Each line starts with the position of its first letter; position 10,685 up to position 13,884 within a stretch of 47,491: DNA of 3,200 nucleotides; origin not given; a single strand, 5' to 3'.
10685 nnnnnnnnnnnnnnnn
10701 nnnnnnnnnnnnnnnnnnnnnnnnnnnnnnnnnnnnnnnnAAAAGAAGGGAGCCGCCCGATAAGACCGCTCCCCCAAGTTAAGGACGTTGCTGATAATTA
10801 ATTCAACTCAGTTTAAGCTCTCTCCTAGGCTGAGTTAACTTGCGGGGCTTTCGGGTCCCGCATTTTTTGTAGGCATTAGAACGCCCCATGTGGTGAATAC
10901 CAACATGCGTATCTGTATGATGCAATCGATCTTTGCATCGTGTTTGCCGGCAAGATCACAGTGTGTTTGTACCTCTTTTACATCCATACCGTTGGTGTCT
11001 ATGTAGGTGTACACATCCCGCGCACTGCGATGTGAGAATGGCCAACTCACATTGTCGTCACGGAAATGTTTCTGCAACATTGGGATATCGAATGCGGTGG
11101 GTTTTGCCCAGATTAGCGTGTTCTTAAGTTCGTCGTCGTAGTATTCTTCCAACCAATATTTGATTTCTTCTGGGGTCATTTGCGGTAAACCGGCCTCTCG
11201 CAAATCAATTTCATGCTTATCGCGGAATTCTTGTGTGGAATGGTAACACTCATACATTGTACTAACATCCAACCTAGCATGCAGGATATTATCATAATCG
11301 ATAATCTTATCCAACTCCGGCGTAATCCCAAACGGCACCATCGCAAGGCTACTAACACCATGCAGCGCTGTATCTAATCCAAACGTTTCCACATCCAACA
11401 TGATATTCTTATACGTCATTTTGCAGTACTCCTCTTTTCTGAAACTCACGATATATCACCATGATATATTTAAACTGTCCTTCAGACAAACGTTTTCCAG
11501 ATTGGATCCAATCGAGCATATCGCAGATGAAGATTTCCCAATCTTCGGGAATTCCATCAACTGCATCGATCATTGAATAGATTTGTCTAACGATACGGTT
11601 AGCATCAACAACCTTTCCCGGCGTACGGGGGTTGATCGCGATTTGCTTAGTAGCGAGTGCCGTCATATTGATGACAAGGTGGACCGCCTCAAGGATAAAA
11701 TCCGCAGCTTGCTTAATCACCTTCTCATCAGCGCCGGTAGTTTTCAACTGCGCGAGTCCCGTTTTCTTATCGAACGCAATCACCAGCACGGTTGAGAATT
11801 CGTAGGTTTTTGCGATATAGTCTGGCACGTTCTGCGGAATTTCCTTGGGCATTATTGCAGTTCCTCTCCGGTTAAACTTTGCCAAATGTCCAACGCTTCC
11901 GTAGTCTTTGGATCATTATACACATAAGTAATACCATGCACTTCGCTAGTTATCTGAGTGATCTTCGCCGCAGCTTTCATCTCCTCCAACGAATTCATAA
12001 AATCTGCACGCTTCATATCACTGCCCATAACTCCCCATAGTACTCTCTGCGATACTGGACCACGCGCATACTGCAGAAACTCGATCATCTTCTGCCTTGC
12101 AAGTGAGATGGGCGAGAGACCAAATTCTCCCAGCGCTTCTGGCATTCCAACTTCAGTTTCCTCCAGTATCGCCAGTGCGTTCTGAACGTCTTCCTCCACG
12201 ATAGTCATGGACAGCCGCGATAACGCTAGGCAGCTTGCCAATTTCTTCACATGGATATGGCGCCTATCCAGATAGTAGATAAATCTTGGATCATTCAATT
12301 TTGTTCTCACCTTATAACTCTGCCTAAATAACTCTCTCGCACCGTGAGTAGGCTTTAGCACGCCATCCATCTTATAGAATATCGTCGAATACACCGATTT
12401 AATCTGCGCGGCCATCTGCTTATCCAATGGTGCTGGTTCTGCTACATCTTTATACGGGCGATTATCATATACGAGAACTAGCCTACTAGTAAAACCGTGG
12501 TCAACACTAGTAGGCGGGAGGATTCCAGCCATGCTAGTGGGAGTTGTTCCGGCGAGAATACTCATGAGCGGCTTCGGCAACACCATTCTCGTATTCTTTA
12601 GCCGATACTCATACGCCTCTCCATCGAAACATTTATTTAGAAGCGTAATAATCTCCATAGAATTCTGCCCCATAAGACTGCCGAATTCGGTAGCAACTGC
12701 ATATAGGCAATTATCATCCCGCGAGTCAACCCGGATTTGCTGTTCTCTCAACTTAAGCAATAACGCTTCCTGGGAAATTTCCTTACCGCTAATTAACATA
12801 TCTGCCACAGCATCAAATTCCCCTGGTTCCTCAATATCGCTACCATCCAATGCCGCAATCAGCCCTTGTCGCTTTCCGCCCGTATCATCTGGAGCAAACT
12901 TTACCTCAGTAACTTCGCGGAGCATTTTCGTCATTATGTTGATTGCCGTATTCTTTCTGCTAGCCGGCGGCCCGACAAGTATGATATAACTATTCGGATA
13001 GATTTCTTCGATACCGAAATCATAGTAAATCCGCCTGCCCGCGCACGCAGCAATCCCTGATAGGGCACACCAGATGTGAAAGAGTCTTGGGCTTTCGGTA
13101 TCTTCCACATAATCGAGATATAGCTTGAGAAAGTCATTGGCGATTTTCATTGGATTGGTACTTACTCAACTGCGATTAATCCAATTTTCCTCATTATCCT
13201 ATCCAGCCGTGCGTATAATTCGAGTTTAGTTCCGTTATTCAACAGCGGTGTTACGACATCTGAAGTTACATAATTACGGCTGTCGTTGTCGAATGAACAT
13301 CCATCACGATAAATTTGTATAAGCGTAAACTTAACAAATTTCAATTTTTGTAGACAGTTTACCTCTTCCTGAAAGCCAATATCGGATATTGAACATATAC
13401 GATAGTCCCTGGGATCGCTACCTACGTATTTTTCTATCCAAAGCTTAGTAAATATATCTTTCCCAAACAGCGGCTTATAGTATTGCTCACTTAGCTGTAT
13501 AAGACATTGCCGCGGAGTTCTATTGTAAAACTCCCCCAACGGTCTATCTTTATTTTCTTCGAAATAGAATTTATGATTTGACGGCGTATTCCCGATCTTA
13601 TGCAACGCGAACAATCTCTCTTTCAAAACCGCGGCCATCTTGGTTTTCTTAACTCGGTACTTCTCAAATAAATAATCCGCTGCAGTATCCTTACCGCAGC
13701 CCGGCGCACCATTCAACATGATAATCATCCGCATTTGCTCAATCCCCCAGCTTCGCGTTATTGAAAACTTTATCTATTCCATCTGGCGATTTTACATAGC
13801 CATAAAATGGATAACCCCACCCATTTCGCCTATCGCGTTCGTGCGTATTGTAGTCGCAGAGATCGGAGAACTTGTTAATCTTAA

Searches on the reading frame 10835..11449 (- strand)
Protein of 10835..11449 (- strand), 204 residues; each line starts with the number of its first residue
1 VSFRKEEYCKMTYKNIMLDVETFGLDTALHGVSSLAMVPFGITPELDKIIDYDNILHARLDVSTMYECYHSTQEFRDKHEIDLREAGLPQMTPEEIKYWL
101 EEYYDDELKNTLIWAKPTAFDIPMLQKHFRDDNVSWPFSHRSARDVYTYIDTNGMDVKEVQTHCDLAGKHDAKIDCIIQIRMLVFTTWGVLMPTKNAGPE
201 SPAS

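Call 92: search_protein_families(library=pfam, proteins=[window:10835-11449:-], max_evalue=0.001)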
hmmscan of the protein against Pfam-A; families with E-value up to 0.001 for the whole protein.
window:10835-11449:- (204 aa): 1 family
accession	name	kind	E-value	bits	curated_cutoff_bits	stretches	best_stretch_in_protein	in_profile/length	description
PF16473.11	Rv2179c-like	-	9.5e-09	35.6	27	1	14-183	1-173/177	3'-5' exoribonuclease Rv2179c-like domain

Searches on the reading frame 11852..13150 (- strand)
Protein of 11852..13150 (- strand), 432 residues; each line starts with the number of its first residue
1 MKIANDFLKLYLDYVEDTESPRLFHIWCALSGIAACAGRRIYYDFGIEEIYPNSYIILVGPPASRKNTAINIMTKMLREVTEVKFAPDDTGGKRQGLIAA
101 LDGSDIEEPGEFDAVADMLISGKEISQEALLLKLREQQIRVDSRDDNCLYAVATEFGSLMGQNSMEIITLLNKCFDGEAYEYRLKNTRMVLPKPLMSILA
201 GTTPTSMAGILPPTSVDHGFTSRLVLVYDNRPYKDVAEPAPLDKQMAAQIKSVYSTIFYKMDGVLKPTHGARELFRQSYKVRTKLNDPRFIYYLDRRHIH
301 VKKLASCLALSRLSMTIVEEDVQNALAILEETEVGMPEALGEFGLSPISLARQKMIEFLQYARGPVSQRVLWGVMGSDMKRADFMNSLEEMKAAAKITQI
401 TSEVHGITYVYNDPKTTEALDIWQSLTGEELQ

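Call 14: search_protein_families(library=phrogs, proteins=[window:11852-13150:-], max_evalue=0.00001)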
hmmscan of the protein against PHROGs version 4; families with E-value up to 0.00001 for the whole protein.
window:11852-13150:- (432 aa): 3 families
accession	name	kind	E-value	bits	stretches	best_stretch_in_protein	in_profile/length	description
phrog_14296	-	DNA, RNA and nucleotide metabolism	8.3e-56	190.7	1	5-398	2-376/417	DNA primase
phrog_5311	-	DNA, RNA and nucleotide metabolism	1.2e-11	44.6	1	7-330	266-588/692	helicase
phrog_3022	-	DNA, RNA and nucleotide metabolism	6.3e-08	32.5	0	175-330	510-676/788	DNA primase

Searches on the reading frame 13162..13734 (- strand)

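Call 96: search_protein_families(library=pfam, proteins=[window:13162-13734:-], max_evalue=0.001)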
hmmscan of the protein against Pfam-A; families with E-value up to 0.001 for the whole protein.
window:13162-13734:- (190 aa): 1 family
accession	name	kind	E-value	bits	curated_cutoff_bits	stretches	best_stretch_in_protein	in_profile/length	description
PF21448.3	DNMK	-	1.6e-05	25.1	27.1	1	4-54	2-53/232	Deoxynucleotide monophosphate kinase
